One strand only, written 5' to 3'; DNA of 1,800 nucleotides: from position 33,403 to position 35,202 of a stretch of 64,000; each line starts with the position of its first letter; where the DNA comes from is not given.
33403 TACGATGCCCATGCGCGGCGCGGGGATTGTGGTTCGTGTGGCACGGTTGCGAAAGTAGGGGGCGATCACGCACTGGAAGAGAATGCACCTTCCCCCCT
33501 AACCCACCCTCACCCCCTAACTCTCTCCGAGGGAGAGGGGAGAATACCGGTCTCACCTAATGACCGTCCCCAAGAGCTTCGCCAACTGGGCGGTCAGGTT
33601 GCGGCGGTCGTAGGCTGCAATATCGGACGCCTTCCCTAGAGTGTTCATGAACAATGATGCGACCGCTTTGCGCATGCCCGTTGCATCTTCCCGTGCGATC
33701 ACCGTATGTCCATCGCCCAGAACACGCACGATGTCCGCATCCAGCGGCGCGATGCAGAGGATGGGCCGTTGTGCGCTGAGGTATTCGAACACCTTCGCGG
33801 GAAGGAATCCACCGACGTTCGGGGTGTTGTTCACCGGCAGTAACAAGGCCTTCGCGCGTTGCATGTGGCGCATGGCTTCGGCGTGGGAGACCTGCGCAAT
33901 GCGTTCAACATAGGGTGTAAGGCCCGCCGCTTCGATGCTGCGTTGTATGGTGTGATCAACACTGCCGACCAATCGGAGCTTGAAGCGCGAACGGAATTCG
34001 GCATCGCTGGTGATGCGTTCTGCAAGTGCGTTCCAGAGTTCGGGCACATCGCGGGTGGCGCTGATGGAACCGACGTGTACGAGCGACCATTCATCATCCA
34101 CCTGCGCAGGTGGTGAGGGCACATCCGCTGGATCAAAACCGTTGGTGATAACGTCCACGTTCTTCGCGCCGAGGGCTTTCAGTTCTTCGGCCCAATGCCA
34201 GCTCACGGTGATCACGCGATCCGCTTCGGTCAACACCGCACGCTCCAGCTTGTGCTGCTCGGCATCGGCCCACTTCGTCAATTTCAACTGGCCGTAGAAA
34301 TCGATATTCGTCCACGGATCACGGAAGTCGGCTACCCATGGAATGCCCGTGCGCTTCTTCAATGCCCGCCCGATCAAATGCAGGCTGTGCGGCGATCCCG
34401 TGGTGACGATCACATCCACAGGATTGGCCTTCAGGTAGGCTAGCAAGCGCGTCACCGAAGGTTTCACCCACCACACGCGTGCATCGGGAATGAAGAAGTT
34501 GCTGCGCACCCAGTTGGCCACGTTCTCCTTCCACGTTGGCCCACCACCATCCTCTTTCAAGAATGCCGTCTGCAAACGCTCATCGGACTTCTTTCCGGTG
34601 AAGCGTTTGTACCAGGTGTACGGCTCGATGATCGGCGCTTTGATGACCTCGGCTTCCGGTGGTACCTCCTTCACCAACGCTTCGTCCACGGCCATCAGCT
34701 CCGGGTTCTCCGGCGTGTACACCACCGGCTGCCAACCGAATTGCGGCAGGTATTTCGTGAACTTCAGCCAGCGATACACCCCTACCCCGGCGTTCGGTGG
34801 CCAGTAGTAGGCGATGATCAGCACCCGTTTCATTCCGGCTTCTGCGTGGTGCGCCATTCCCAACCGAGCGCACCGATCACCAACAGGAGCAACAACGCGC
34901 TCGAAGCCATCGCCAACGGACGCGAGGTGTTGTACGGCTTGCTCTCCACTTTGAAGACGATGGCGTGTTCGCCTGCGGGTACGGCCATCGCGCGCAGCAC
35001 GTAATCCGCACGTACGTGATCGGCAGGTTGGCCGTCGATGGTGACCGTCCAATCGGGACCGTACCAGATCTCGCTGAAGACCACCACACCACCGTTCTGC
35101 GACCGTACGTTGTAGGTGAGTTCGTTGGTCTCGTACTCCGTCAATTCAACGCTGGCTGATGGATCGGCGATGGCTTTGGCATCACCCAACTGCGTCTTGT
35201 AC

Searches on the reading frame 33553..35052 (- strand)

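Call 63: search_protein_families(library=pfam, proteins=[window:33553-35052:-], max_evalue=0.001)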
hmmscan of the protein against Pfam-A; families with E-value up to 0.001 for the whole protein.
window:33553-35052:- (499 aa): 4 families
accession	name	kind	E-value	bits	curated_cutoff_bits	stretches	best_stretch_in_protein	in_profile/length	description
PF13439.12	Glyco_transf_4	-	2.1e-15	57.6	28.5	1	180-309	41-169/170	Glycosyltransferase Family 4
PF13579.12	Glyco_trans_4_4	-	1.2e-13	52.2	29.7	1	193-305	54-158/158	Glycosyl transferase 4-like domain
PF13692.12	Glyco_trans_1_4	-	1.3e-06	29.1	27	1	324-468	4-140/142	Glycosyl transferases group 1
PF13524.12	Glyco_trans_1_2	-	0.00043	20.7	25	0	356-480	14-123/144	Glycosyl transferase-like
